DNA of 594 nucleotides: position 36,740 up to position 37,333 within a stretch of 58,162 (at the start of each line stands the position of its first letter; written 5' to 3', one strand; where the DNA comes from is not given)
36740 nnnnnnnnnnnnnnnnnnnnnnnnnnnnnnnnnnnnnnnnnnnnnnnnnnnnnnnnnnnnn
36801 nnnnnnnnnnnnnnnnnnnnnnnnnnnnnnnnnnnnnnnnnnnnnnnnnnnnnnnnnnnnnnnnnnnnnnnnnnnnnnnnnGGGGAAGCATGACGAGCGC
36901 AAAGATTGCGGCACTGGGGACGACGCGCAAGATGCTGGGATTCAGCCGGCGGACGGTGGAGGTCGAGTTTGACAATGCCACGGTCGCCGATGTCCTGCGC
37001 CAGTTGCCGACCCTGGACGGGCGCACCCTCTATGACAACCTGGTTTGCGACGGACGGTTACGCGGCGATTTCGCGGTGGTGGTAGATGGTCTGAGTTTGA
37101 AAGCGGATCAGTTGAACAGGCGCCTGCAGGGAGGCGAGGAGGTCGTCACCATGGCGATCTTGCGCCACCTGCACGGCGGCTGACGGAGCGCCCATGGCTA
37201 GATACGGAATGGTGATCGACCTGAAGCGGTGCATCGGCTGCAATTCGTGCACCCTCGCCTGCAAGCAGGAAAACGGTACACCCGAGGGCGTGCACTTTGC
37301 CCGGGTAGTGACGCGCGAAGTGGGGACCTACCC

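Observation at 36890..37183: Diglycine-terminated beta-grasp ORF with no adjacent E1-like or Moco-biosynthesis genes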

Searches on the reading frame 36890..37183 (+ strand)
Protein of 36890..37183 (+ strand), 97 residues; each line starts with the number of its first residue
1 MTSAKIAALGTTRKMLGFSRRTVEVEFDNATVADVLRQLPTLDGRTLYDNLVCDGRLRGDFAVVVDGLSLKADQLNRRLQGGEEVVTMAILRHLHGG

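Call 5: search_protein_families(library=pfam, proteins=[window:36890-37183:+], max_evalue=0.1)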
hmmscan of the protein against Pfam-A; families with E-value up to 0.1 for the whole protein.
window:36890-37183:+ (97 aa): 2 families
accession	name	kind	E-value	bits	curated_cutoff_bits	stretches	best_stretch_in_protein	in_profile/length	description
PF07626.16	PSD3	-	0.066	14.1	23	1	26-90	7-64/65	Protein of unknown function (DUF1587)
PF02597.26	ThiS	-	0.079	14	22.5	1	13-86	8-68/76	ThiS family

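Call 6: search_protein_families(library=ncbifam, proteins=[window:36890-37183:+], max_evalue=0.1)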
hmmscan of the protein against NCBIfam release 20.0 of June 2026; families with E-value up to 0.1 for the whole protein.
window:36890-37183:+ (97 aa): 2 families
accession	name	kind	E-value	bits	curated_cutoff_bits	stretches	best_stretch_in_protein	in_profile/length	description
NF041918.1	SAMP1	equivalog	0.00067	20.1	60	1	16-85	13-82/91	ubiquitin-like small modifier protein 1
TIGR01687.1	moaD_arch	subfamily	0.029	14.8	49.5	1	20-88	15-82/88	MoaD family protein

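Call 7: find_homologous_proteins(query=window:36890-37180:+, max_evalue=0.001)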
Query window:36890-37180:+ (97 aa): 283 proteins with E <= 0.001 among 289 candidates; the best 120 are listed.
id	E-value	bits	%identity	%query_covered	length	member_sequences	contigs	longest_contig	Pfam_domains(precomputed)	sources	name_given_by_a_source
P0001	8.6e-55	200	99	100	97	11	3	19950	-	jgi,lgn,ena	-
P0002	2.3e-54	199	98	100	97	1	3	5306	-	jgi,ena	-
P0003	4.6e-54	198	97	100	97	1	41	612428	-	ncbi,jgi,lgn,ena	ncbi:MAG: hypothetical protein WA383_10645 [Terriglobales bacterium]|jgi:hypothetical protein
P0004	9.6e-54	197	97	100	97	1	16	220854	-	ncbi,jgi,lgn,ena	-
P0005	1.1e-53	197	97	100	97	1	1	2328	-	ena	-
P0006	2.3e-53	196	96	100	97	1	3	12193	-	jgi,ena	-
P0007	2.7e-53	196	96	100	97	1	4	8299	-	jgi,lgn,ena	jgi:hypothetical protein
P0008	4.7e-53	195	96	100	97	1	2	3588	-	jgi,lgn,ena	-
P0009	4.7e-53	195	96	100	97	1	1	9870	-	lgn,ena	-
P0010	5.3e-53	195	96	100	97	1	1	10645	-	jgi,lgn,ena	jgi:hypothetical protein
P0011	6.3e-53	194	95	100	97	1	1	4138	-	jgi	-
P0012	9.6e-53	194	97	100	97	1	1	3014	-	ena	-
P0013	1.3e-52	193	96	100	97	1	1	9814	-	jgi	-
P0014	1.3e-52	193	95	100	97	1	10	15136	-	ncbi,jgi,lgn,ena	ncbi:MAG: hypothetical protein ABSF85_12570 [Terriglobales bacterium]|jgi:hypothetical protein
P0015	1.9e-52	193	95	100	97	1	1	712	-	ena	-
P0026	3.0e-48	180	89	100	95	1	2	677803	-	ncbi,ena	-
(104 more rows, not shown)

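Call 12: search_solved_structures(query=A1, max_evalue=10, show_alignments=3)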
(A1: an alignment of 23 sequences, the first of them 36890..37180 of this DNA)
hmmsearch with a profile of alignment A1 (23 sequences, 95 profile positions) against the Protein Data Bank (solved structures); distinct sequences matched with E-value up to 10: 0.
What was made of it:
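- Tried and rejected: It gave no hits (call 12).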

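Call 18: predict_structure(alignment_id=A1)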
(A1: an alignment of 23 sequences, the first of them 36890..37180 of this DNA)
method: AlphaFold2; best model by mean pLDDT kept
length: 97 residues; sequences in the alignment: 23
mean_pLDDT: 82.1   pTM: 0.73
mean pLDDT of the five models: 82.1, 78.6, 76.9, 74.4, 63.2
residues with pLDDT >= 90: 13; 70-90: 72; 50-70: 11; < 50: 1
segments of 3 or more residues with pLDDT < 50: none
pLDDT, mean of each block of 10 residues (from residue 1): 80 84 80 90 91 88 86 82 70 66
secondary structure, 60 per line:
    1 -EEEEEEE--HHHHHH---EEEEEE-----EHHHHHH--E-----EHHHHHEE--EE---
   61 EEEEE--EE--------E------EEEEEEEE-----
elements in order: E2-8 H11-16 E20-25 H32-37 H47-51 E61-65 E85-92
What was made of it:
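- On ThiS/MoaD superfamily (Pfam PF02597; beta-grasp sulfur carriers): AF2 model with pLDDT 82 and pTM 0.73 (call 18).
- Checked: Elements: strand 2-8, helix 11-16, strand 20-25, helix 32-37 (VADVLRQ), helix 47-51, strand 61-65 (AVVVD), strand 85-92 (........), then the tail HLHGG (call 18).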

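Call 19: search_protein_representatives(alignment_id=A1)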
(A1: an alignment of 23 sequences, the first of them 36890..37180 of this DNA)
Query: 23 sequences, 95 profile positions. Proteins with E-value up to 0.001 (for the whole library): 46; up to 1e-10: 13; up to 1e-30: 1. The best 46 are listed.
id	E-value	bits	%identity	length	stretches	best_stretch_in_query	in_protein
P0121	4.7e-44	164.6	-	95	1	1-95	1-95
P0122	3.2e-28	113.9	-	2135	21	19-73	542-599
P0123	1.5e-25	105.4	-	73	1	36-92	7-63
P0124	1.5e-23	98.9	-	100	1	1-90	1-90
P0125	3.1e-23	97.9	-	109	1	1-95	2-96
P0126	3.5e-17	78.5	-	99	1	3-95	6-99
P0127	7.2e-15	71.1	-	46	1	2-43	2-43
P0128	1.8e-13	66.6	-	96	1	1-95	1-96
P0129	9.3e-13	64.3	-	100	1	3-95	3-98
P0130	2.0e-12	63.2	-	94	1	2-95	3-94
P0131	4.8e-12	62.1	-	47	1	1-40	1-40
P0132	2.4e-11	59.8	-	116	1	4-95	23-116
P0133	7.8e-11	58.2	-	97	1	1-95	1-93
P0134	7.8e-10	55.0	-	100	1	4-95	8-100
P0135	9.7e-10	54.7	-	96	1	1-95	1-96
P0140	3.8e-08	49.5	-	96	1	2-95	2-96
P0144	1.8e-07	47.4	-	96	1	1-95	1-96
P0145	3.5e-07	46.4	-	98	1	1-95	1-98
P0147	4.7e-07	46.1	-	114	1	11-95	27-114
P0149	2.9e-06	43.5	-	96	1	4-95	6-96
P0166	7.1e-04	35.9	-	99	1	2-89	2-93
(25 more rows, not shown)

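Call 22: fold_search(model_id=the predicted structure, library=pdb)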
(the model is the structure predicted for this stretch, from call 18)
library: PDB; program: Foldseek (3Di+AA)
matches with E <= 10: 481; with E <= 0.001: 7
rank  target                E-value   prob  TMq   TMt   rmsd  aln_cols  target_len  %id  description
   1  3po0                  8.8e-05  1.00  0.69  0.75   3.5        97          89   21  Crystal structure of SAMP1 from Haloferax volcanii (released 2011-03-30)
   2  4hro_B                3.8e-04  1.00  0.67  0.73   3.2       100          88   17  Crystal structure of H. volcanii small archaeal modifier protein 1 (released 2013-10-30)
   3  1vjk                  4.6e-04  1.00  0.62  0.69   4.4        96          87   14  Putative molybdopterin converting factor, subunit 1 from Pyrococcus furiosus, Pfu-562899-001 (released 2004-08-10)
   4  6jbz_B                5.3e-04  1.00  0.60  0.68   3.9       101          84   17  Structural analysis of molybdopterin synthases from two mycobacteria pathogens (released 2019-02-13)
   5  2m19_MODEL_1_A        6.0e-04  1.00  0.73  0.68   2.6       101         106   26  Solution structure of the Haloferax volcanii HVO 2177 protein (released 2013-08-07)
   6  6yuc_G                8.8e-04  1.00  0.67  0.66   3.7       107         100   15  Crystal structure of Uba4-Urm1 from Chaetomium thermophilum (released 2020-07-22)
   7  4hro_A                9.9e-04  1.00  0.61  0.67   4.3       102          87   16  Crystal structure of H. volcanii small archaeal modifier protein 1 (released 2013-10-30)
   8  2l52_MODEL_1_A        1.1e-03  1.00  0.64  0.63   4.1       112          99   20  Solution structure of the small archaeal modifier protein 1 (SAMP1) from Methanosarcina acetivorans (released 2011-02-09)
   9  6jc0_A                1.5e-03  1.00  0.66  0.75   3.5        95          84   12  Structural analysis of molybdopterin synthases from two mycobacteria pathogens (released 2019-02-13)
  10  1fm0_D                2.3e-03  1.00  0.55  0.64   4.1        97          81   18  MOLYBDOPTERIN SYNTHASE (MOAD/MOAE) (released 2001-01-17)
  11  5h07_A                3.1e-03  1.00  0.50  0.25   5.0        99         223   17  TNIP2-Ub complex, C2 form (released 2017-03-08)
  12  4n6e_B                4.3e-03  1.00  0.67  0.73   3.9        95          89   20  Crystal structure of Amycolatopsis orientalis BexX/CysO complex (released 2014-05-14)
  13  7q5n_G                4.3e-03  1.00  0.61  0.58   4.4       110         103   15  Crystal structure of Chaetomium thermophilum Ahp1-Urm1 complex (released 2022-08-24)
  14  1wgk_MODEL_1_A        4.6e-03  1.00  0.65  0.57   4.0       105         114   16  Solution Structure of Mouse Hypothetical Protein 2900073H19RIK (released 2004-11-28)
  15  7q5n_H                5.2e-03  1.00  0.69  0.65   3.6       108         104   17  Crystal structure of Chaetomium thermophilum Ahp1-Urm1 complex (released 2022-08-24)
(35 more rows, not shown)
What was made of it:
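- On ThiS/MoaD superfamily (Pfam PF02597; beta-grasp sulfur carriers): Foldseek hits to SAMP1, MoaD, Urm1 and CysO with probability 1.00 and TM 0.6-0.75 (call 22).
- Checked: Foldseek top hits are SAMP1 3po0 (E 9e-5), Pyrococcus MoaD 1vjk, mycobacterial MoaD 6jbz, HVO_2177 2m19, Urm1 and CysO (call 22).
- AF2 and Foldseek give a beta-grasp fold with SAMP1, MoaD, Urm1 and CysO as best matches (calls 18, 22).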

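Call 24: find_encoding_contigs(protein=P0026, flank=10000, max_places=3)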
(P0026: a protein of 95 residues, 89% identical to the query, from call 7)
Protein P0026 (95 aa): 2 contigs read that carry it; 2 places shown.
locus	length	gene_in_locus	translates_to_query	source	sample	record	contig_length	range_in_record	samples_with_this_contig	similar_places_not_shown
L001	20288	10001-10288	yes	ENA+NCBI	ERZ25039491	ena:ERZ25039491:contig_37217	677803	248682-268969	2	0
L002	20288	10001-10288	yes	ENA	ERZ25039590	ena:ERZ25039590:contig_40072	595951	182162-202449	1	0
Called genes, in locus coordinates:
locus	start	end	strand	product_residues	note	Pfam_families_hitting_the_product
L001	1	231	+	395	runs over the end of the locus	PF01321:Creatinase_N, PF00557:Peptidase_M24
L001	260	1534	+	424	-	PF01546:Peptidase_M20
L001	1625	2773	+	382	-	PF01321:Creatinase_N (weak), PF00557:Peptidase_M24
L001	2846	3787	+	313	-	PF02558:ApbA, PF08546:ApbA_C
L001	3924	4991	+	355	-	PF00296:Bac_luciferase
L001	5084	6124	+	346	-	PF01557:FAA_hydrolase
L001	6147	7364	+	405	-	PF00682:HMGL-like, PF22617:HCS_D2 (faint)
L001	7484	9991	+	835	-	PF04879:Molybdop_Fe4S4, PF00384:Molybdopterin, PF01568:Molydop_binding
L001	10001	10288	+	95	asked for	-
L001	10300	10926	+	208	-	PF13187:Fer4_9 (faint), PF12797:Fer4_2 (weak), PF12838:Fer4_7 (weak), PF13247:Fer4_11, PF12838:Fer4_7 (weak), PF12797:Fer4_2 (weak), PF12837:Fer4_6 (weak), PF13247:Fer4_11, +4 more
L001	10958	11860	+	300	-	PF03916:NrfD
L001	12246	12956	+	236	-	PF00881:Nitroreductase, PF14512:TM1586_NiRdase (faint), PF00881:Nitroreductase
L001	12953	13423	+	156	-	-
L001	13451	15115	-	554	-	PF03572:Peptidase_S41 (weak)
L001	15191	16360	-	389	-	PF00266:Aminotran_5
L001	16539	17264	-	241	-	-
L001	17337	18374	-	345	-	PF24827:AstE_AspA_cat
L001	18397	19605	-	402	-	PF00155:Aminotran_1_2, PF12897:Asp_aminotransf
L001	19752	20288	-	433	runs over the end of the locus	PF01979:Amidohydro_1, PF07969:Amidohydro_3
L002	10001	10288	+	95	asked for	-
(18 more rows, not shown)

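Call 25: find_encoding_contigs(protein=P0126, flank=8000, max_places=3)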
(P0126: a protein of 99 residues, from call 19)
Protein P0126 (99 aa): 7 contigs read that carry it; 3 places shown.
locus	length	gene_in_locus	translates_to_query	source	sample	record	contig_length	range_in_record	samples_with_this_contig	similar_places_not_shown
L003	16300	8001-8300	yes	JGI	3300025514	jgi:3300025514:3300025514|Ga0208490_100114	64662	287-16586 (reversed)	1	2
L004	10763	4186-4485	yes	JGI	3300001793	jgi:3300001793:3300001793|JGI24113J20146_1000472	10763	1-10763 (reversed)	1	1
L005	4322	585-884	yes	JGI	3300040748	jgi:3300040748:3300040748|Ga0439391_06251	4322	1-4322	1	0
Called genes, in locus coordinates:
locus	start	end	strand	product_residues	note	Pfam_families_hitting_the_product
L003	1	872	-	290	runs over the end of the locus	PF13191:AAA_16 (faint), PF00004:AAA, PF07724:AAA_2 (weak), PF07728:AAA_5, PF13401:AAA_22 (weak)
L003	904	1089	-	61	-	-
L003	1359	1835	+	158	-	PF14196:ATC_hydrolase, PF18546:MetOD1 (weak)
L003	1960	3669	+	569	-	PF00989:PAS, PF08448:PAS_4 (weak), PF13426:PAS_9, PF00158:Sigma54_activat, PF14532:Sigma54_activ_2, PF07728:AAA_5 (weak), PF25601:AAA_lid_14, PF18024:HTH_50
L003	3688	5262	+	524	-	PF00501:AMP-binding, PF13193:AMP-binding_C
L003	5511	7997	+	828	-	PF04879:Molybdop_Fe4S4, PF00384:Molybdopterin, PF01568:Molydop_binding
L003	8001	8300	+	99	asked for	-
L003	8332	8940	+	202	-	PF12837:Fer4_6 (faint), PF13187:Fer4_9 (faint), PF13237:Fer4_10 (faint), PF12838:Fer4_7 (weak), PF13247:Fer4_11, PF12797:Fer4_2 (weak), PF13247:Fer4_11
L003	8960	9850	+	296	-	PF03916:NrfD, PF04976:DmsC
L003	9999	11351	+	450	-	PF01979:Amidohydro_1, PF07969:Amidohydro_3 (faint)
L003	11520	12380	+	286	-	PF00941:FAD_binding_5, PF03450:CO_deh_flav_C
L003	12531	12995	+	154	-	PF13085:Fer2_3 (weak), PF00111:Fer2, PF01799:Fer2_2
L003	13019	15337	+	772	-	PF01315:Ald_Xan_dh_C, PF02738:MoCoBD_1, PF20256:MoCoBD_2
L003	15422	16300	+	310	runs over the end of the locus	PF06808:DctM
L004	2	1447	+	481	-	?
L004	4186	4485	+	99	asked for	-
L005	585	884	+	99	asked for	-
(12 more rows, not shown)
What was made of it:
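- An AMP-dependent ligase precedes A in L003 (call 25).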

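Call 34: find_encoding_contigs(protein=P0145, flank=8000, max_places=3)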
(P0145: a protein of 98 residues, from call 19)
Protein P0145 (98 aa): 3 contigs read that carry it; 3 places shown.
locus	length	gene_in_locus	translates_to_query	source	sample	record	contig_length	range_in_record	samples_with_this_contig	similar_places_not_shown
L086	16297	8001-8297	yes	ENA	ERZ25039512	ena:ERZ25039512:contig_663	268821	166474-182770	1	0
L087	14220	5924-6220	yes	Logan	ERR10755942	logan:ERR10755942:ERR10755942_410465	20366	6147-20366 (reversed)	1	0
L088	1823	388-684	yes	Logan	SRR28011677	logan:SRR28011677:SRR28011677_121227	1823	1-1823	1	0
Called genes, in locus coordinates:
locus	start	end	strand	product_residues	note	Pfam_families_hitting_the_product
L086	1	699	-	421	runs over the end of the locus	PF01548:DEDD_Tnp_IS110, PF02371:Transposase_20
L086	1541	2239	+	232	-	PF00392:GntR, PF07729:FCD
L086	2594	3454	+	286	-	PF00941:FAD_binding_5, PF03450:CO_deh_flav_C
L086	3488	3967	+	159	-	PF00111:Fer2, PF13085:Fer2_3 (weak), PF01799:Fer2_2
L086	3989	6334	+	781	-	PF01315:Ald_Xan_dh_C, PF02738:MoCoBD_1, PF20256:MoCoBD_2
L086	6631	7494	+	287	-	PF00941:FAD_binding_5, PF03450:CO_deh_flav_C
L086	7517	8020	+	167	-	PF13085:Fer2_3 (weak), PF00111:Fer2, PF01799:Fer2_2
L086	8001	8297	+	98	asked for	-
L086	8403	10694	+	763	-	PF01315:Ald_Xan_dh_C, PF02738:MoCoBD_1, PF20256:MoCoBD_2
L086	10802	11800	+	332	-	PF04909:Amidohydro_2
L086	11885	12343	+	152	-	PF06240:COXG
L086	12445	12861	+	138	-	PF01042:Ribonuc_L-PSP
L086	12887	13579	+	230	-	PF05378:Hydant_A_N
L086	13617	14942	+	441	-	PF01968:Hydantoinase_A, PF19278:Hydant_A_C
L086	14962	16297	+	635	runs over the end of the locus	PF02538:Hydantoinase_B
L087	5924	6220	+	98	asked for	-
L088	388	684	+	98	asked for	-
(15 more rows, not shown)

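Call 35: find_encoding_contigs(protein=P0130, flank=8000, max_places=3)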
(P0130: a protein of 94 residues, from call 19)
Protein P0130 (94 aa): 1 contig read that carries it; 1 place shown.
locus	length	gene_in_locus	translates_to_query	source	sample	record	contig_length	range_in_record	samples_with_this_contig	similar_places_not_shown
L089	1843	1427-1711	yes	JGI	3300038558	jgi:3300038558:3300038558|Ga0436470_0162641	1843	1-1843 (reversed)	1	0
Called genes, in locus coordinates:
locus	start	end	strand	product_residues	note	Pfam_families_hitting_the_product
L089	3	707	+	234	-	?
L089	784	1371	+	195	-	PF12838:Fer4_7 (weak), PF13187:Fer4_9 (weak), PF13237:Fer4_10 (weak), PF13247:Fer4_11, PF13187:Fer4_9, PF00037:Fer4, PF12797:Fer4_2 (weak), PF13247:Fer4_11, +8 more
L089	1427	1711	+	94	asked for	-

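Call 36: find_encoding_contigs(protein=P0135, flank=8000, max_places=3)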
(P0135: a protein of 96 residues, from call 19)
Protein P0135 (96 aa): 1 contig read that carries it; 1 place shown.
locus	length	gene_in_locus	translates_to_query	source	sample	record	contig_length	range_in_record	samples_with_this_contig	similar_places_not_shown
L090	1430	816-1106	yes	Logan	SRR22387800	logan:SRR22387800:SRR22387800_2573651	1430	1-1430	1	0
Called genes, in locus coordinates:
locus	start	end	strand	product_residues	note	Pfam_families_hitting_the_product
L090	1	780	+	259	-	?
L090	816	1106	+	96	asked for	-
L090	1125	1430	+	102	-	?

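Call 37: find_encoding_contigs(protein=P0147, flank=8000, max_places=3)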
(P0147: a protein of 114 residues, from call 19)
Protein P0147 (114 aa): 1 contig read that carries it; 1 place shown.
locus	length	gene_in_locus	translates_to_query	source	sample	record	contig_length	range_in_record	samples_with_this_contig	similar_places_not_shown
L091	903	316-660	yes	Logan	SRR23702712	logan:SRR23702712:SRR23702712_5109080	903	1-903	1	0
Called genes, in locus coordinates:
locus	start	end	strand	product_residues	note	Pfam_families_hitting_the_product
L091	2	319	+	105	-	?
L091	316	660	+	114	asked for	-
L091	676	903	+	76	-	?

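Call 38: find_encoding_contigs(protein=P0140, flank=8000, max_places=3)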
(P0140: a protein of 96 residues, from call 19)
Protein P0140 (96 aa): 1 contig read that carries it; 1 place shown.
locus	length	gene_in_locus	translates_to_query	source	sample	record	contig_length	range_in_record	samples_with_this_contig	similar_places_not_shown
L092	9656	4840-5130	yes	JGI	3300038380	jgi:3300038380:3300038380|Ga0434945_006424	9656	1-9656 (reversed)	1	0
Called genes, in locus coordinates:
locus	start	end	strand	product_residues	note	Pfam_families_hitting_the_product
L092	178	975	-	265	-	PF00702:Hydrolase, PF08282:Hydrolase_3, PF12710:HAD (faint), PF05116:S6PP (weak)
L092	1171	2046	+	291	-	PF00941:FAD_binding_5, PF03450:CO_deh_flav_C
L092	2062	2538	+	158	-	PF00111:Fer2, PF13085:Fer2_3 (weak), PF01799:Fer2_2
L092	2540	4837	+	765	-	PF01315:Ald_Xan_dh_C, PF02738:MoCoBD_1, PF20256:MoCoBD_2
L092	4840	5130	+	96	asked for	-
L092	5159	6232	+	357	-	PF07883:Cupin_2 (weak)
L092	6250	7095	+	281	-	PF00753:Lactamase_B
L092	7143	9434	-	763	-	PF01315:Ald_Xan_dh_C, PF02738:MoCoBD_1, PF20256:MoCoBD_2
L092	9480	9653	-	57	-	-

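Call 39: search_protein_families(library=pfam, proteins=[L090:1-780:+, L090:1125-1430:+, L091:2-319:+, L091:676-903:+, L089:3-707:+], max_evalue=0.01)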
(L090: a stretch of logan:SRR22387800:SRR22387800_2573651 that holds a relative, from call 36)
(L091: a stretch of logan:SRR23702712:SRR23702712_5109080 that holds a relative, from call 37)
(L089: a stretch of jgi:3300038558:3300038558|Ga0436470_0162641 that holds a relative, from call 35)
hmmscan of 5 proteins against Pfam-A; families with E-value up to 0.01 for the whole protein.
L090:1-780:+ (259 aa): 1 family
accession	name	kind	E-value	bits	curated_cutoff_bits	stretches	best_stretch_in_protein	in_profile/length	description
PF01568.27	Molydop_binding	-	6.4e-13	49.1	26.8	1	160-238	28-97/110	Molydopterin dinucleotide binding domain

L090:1125-1430:+ (102 aa): 13 families
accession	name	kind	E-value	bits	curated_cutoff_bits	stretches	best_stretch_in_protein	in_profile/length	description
PF12797.12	Fer4_2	-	1.3e-13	50.4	24.5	2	82-102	2-22/22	4Fe-4S binding domain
PF12837.12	Fer4_6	-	2.9e-13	49.5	25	2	82-102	1-21/24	4Fe-4S binding domain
PF12838.12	Fer4_7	-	1.3e-11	45.2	27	2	12-74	1-52/52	4Fe-4S dicluster domain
PF13237.11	Fer4_10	-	4e-11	43.1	25.5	2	53-101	4-53/53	4Fe-4S dicluster domain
PF00037.32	Fer4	-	1.3e-10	41.1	21.1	2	84-102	2-20/24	4Fe-4S binding domain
PF13247.11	Fer4_11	-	7.2e-10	39.4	26.2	1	51-102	3-56/100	4Fe-4S dicluster domain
PF12800.12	Fer4_4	-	9e-09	35.4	24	2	88-102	2-16/17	4Fe-4S binding domain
PF13187.11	Fer4_9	-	1.3e-07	31.9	27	2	58-101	2-48/52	4Fe-4S dicluster domain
PF14697.11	Fer4_21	-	3.3e-07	30.8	35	2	8-25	3-20/59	4Fe-4S dicluster domain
PF13183.11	Fer4_8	-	6e-05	23.9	27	0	10-73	2-67/68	4Fe-4S dicluster domain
PF12798.12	Fer4_3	-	8.7e-05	23.5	27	0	58-74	1-15/15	4Fe-4S binding domain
PF25160.1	LdpA_Fe-S-bd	-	0.0022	18.2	27.6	1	63-102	6-40/49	LdpA Fe-S cluster-binding domain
PF13534.11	Fer4_17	-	0.0089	17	22.2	0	87-102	43-58/61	4Fe-4S dicluster domain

L091:2-319:+ (105 aa): 1 family
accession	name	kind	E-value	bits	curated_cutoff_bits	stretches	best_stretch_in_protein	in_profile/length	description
PF01568.27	Molydop_binding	-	2.4e-13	50.5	26.8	1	6-85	28-98/110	Molydopterin dinucleotide binding domain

L091:676-903:+ (76 aa): 12 families
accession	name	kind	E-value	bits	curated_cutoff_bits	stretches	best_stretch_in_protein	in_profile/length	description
PF12797.12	Fer4_2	-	2e-07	30.9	24.5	1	6-24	3-21/22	4Fe-4S binding domain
PF00037.32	Fer4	-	2.9e-07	30.5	21.1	1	7-23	2-18/24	4Fe-4S binding domain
PF13187.11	Fer4_9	-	1.1e-06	28.9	27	1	12-75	1-52/52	4Fe-4S dicluster domain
PF12838.12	Fer4_7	-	1.2e-06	29.3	27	1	13-74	2-52/52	4Fe-4S dicluster domain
PF13237.11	Fer4_10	-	8.3e-06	26.1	25.5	1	6-71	2-53/53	4Fe-4S dicluster domain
PF12837.12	Fer4_6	-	6.9e-05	23.1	25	1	8-24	4-20/24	4Fe-4S binding domain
PF12798.12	Fer4_3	-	0.00018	22.5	27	0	58-74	1-15/15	4Fe-4S binding domain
PF13247.11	Fer4_11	-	0.00019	22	26.2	1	52-75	4-27/100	4Fe-4S dicluster domain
PF14697.11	Fer4_21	-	0.0022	18.5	35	1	7-25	2-20/59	4Fe-4S dicluster domain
PF13534.11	Fer4_17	-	0.0036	18.2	22.2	0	13-68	2-58/61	4Fe-4S dicluster domain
PF13183.11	Fer4_8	-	0.0062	17.5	27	0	11-73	3-67/68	4Fe-4S dicluster domain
PF13484.11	Fer4_16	-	0.0076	17.4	30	0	13-25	2-14/66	4Fe-4S double cluster binding domain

L089:3-707:+ (234 aa): 1 family
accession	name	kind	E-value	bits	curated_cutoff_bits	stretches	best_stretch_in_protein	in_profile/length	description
PF01568.27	Molydop_binding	-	1.9e-12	47.6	26.8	1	121-209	17-94/110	Molydopterin dinucleotide binding domain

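Call 48: find_encoding_contigs(protein=P0132, flank=8000, max_places=2)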
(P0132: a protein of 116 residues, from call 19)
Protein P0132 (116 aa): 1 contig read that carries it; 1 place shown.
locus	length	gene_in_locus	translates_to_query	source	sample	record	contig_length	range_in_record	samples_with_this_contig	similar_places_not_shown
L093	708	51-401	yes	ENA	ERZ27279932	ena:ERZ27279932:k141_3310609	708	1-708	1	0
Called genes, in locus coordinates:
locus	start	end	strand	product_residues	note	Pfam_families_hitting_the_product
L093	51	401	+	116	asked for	PF02597:ThiS (weak)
